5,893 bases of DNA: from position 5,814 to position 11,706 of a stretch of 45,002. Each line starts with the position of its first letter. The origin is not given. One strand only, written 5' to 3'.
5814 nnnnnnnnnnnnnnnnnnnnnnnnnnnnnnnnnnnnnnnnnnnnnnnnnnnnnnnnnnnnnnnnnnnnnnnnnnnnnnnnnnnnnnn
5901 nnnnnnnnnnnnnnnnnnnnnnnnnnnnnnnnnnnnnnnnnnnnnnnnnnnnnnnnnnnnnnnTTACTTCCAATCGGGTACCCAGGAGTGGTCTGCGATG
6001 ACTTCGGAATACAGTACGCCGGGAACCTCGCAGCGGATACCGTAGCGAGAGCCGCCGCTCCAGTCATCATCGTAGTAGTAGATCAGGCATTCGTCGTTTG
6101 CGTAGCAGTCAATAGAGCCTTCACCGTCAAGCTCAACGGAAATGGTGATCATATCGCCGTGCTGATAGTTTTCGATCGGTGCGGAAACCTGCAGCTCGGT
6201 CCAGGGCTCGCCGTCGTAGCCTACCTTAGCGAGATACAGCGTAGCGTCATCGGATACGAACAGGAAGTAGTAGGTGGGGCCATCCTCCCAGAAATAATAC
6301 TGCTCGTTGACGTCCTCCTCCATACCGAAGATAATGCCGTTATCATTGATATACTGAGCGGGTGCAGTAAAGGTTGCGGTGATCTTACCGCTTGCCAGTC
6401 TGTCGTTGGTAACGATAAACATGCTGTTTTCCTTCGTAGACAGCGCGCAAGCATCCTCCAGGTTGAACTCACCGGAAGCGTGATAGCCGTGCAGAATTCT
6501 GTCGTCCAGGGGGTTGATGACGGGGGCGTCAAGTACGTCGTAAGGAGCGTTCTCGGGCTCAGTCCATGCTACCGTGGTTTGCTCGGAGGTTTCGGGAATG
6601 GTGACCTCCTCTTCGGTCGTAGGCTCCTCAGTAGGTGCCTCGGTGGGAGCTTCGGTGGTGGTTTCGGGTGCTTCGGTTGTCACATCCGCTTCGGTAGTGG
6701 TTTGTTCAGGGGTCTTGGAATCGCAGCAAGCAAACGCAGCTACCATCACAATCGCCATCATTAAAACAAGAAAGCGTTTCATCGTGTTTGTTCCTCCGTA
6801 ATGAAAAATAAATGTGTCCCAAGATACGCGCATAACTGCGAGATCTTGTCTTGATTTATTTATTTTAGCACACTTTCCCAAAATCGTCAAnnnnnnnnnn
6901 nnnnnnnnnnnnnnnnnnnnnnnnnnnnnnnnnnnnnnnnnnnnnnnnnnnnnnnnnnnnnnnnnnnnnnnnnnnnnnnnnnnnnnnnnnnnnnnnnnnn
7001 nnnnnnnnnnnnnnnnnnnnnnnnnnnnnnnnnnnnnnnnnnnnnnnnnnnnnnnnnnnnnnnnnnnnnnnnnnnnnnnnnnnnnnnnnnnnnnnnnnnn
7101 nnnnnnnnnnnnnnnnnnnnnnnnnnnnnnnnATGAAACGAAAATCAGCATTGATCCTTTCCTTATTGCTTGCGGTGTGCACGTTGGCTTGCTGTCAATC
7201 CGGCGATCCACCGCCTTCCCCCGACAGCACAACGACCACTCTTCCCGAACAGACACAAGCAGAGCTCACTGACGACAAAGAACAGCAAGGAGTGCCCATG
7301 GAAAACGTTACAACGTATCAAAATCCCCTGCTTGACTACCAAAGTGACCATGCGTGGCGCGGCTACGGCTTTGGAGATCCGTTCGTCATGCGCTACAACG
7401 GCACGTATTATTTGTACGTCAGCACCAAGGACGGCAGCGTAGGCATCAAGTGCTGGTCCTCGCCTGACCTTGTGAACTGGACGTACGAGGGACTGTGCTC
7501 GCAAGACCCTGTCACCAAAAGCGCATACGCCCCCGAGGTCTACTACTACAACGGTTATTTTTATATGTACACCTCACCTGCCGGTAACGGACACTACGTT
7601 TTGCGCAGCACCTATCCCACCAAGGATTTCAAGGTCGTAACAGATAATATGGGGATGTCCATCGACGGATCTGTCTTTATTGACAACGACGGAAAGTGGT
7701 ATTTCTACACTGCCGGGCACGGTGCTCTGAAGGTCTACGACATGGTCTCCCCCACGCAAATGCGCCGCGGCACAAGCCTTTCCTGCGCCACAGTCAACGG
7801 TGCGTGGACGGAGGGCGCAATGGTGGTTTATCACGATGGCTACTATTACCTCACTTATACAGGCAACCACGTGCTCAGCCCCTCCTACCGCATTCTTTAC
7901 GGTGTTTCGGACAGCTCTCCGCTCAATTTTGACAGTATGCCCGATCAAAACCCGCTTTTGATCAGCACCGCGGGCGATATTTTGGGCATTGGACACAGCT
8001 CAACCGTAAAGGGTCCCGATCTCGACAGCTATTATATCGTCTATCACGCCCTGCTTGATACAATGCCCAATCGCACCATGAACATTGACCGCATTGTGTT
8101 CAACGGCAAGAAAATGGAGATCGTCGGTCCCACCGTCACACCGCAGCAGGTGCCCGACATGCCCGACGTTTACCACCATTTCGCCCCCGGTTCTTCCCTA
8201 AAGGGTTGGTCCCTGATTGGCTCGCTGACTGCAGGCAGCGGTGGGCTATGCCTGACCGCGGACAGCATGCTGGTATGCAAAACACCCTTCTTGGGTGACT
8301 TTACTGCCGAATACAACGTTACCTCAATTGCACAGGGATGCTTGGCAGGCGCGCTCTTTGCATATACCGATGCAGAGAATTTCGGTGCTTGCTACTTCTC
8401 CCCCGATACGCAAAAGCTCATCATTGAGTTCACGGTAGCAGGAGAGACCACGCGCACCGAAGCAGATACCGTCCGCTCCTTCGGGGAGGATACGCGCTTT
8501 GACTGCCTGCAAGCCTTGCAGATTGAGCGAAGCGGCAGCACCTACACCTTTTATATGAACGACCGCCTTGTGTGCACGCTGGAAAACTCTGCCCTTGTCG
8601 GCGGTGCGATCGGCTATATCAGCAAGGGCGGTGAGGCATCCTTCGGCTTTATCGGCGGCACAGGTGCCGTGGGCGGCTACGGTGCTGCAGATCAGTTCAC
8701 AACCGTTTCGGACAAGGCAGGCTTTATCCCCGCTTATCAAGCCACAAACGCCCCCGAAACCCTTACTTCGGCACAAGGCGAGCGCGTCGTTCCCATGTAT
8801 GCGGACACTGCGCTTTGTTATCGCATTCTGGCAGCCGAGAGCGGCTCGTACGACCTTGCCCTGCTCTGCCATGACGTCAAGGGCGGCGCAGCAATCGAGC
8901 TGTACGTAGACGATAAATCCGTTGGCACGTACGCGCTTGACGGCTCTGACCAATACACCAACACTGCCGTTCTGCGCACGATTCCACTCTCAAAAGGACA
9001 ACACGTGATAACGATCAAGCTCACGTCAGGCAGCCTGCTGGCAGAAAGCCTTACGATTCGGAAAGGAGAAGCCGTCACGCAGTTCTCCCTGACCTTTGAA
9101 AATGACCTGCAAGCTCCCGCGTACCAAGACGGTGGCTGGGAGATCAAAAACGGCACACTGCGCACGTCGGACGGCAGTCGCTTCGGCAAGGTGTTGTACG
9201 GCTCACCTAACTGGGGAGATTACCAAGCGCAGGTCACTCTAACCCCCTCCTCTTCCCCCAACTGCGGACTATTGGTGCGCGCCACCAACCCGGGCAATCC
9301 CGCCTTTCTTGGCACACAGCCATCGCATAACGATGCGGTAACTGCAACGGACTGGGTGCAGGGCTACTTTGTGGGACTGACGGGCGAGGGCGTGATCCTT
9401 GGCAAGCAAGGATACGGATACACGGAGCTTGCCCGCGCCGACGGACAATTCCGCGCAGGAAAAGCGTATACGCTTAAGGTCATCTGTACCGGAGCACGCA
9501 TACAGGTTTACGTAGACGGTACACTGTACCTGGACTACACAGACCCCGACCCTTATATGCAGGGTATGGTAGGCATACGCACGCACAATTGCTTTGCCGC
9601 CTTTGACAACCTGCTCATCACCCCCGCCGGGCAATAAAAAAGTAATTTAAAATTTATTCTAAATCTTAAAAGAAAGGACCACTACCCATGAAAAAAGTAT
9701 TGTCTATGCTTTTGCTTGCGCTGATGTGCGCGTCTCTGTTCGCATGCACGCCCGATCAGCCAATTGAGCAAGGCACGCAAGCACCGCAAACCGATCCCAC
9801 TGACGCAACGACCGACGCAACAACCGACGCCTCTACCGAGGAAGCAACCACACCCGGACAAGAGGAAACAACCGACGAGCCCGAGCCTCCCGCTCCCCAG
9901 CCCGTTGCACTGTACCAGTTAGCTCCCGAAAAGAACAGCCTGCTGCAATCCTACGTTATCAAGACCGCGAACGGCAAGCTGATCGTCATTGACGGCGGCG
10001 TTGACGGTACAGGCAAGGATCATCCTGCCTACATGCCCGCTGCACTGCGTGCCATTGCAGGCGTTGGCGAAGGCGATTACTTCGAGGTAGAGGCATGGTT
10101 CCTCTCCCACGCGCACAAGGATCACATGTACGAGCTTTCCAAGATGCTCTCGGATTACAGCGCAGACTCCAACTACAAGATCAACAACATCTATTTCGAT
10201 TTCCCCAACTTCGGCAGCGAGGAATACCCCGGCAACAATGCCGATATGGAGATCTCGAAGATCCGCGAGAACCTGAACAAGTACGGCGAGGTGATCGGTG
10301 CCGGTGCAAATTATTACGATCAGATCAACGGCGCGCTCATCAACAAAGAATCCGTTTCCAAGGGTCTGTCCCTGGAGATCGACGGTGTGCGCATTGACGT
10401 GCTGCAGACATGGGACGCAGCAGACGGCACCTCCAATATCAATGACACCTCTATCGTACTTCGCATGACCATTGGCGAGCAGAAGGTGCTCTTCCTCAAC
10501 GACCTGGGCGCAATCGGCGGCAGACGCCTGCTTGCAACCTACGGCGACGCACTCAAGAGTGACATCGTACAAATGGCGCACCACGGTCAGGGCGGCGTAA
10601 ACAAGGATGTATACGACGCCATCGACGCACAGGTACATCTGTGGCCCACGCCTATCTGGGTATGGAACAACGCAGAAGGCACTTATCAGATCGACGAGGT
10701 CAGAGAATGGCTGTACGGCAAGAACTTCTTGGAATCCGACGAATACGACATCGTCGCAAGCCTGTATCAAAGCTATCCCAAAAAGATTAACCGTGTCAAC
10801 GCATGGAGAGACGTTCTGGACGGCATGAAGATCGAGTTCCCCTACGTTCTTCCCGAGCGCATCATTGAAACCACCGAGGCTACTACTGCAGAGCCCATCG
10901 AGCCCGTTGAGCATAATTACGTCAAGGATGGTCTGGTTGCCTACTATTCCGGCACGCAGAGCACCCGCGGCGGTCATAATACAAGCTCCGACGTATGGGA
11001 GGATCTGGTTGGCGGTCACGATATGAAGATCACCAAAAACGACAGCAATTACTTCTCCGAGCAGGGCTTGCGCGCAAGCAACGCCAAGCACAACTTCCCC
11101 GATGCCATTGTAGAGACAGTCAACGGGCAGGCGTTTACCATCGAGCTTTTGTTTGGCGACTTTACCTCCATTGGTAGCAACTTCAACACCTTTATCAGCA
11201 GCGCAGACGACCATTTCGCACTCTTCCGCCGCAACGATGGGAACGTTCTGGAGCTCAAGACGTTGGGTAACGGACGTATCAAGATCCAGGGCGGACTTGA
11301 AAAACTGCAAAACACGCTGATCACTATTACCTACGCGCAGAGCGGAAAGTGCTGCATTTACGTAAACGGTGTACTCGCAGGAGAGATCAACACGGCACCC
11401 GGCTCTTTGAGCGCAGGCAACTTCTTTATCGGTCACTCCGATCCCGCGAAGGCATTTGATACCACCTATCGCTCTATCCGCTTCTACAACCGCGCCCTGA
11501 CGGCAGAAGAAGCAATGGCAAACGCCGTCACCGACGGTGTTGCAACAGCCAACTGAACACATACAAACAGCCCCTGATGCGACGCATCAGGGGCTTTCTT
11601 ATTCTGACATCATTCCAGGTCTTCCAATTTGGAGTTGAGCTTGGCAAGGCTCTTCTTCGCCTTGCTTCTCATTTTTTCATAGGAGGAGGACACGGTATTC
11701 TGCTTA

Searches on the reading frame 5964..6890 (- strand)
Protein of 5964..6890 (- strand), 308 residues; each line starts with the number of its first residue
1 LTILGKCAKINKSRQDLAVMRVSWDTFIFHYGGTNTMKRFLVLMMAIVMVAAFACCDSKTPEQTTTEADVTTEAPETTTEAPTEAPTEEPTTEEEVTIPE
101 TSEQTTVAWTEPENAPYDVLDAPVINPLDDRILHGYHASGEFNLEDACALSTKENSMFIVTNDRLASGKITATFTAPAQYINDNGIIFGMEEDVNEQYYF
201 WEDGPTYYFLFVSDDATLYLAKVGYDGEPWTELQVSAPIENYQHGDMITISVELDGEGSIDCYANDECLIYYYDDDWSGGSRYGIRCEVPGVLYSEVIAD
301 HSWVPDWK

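Call 14: search_protein_families(library=pfam, proteins=[window:5964-6890:-], max_evalue=0.001)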
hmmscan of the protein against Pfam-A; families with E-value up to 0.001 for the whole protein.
window:5964-6890:- (308 aa): 0 families

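Call 37: search_protein_families(library=padloc, proteins=[window:5964-6890:-], max_evalue=0.001)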
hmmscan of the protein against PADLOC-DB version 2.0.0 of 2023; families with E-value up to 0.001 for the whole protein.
window:5964-6890:- (308 aa): 0 families

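Call 40: search_protein_families(library=ncbifam, proteins=[window:5964-6890:-], max_evalue=0.001)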
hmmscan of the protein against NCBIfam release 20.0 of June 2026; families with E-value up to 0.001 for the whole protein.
window:5964-6890:- (308 aa): 1 family
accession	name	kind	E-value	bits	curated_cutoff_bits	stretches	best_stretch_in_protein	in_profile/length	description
NF050142.1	PG1828_fam_lipo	equivalog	0.00022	21.9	50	1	37-84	1-46/59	PG1828 family lipoprotein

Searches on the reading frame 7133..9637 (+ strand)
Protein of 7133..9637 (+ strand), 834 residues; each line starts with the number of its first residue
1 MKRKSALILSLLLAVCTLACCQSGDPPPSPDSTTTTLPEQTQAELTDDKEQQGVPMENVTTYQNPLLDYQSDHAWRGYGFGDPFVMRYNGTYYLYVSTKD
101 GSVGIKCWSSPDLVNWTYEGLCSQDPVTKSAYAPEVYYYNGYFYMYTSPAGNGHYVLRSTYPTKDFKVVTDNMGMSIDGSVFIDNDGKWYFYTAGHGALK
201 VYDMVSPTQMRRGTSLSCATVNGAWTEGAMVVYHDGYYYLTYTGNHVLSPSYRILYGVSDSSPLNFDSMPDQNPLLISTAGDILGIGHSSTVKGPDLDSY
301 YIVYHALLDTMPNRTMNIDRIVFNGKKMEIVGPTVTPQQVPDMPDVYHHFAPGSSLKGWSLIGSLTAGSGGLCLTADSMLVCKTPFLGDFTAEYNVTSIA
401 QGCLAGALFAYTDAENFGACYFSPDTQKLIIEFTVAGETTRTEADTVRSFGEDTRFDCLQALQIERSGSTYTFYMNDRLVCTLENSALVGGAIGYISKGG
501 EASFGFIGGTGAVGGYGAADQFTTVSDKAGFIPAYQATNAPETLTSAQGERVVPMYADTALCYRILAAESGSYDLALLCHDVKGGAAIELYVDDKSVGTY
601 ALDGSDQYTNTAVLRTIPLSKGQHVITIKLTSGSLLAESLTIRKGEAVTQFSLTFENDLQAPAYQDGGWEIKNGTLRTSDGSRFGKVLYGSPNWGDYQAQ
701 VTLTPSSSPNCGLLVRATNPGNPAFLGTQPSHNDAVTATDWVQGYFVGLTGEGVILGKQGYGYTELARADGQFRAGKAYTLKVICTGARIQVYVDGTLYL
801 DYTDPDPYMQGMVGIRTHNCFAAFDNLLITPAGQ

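Call 14: search_protein_families(library=pfam, proteins=[window:7133-9637:+], max_evalue=0.001)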
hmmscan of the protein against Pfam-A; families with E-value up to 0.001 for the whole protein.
window:7133-9637:+ (834 aa): 3 families
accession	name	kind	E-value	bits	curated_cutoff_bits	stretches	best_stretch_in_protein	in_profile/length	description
PF04616.20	Glyco_hydro_43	-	2.3e-37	129.4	32.2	1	82-324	12-283/288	Glycosyl hydrolases family 43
PF06439.18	3keto-disac_hyd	-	1.2e-13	51.9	26.8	1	665-829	22-186/187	3-keto-disaccharide hydrolase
PF19763.6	DUF6250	-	3e-06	27.6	26.9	1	766-824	104-162/165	Domain of unknown function (DUF6250)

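Call 37: search_protein_families(library=padloc, proteins=[window:7133-9637:+], max_evalue=0.001)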
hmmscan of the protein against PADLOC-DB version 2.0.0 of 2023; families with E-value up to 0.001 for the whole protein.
window:7133-9637:+ (834 aa): 0 families

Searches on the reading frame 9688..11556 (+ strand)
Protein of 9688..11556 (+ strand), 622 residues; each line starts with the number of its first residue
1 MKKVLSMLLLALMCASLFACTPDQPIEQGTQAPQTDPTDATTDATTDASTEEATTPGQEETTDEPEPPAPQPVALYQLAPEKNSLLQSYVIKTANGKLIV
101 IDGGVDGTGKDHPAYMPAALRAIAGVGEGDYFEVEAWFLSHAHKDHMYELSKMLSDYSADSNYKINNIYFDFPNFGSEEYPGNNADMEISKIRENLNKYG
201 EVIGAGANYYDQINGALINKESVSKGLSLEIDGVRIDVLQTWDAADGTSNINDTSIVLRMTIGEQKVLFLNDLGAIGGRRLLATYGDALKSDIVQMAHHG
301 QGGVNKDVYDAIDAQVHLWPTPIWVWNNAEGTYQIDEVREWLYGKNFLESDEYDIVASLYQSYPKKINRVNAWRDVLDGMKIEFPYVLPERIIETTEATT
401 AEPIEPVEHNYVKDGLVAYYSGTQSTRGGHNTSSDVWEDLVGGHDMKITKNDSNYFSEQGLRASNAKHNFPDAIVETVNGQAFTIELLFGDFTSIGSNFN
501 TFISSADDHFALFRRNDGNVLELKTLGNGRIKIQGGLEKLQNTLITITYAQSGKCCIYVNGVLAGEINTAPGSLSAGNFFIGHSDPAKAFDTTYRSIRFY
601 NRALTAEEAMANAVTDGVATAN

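Call 14: search_protein_families(library=pfam, proteins=[window:9688-11556:+], max_evalue=0.001)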
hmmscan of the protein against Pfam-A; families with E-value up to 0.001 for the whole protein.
window:9688-11556:+ (622 aa): 2 families
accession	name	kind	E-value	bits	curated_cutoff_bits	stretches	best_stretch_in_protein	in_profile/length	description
PF13385.13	Laminin_G_3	-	2.9e-10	40.9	27.6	1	476-608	12-149/151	Concanavalin A-like lectin/glucanases superfamily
PF00753.33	Lactamase_B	-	0.00038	20.9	22.7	0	88-152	8-62/196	Metallo-beta-lactamase superfamily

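Call 37: search_protein_families(library=padloc, proteins=[window:9688-11556:+], max_evalue=0.001)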
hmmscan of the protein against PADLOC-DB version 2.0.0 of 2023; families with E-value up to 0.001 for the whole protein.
window:9688-11556:+ (622 aa): 4 families
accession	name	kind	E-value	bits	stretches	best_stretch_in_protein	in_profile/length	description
PDLC03854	LmuA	-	3.3e-09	34.3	1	93-239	23-161/345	-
PDLC03805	RTasMBL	-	6e-07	26.9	0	247-315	178-252/322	DRT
PDLC04675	PDC-M48B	-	1.4e-05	22.4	1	90-316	19-224/291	-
PDLC02158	Avs1a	-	0.00067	17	0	244-318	247-324/392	-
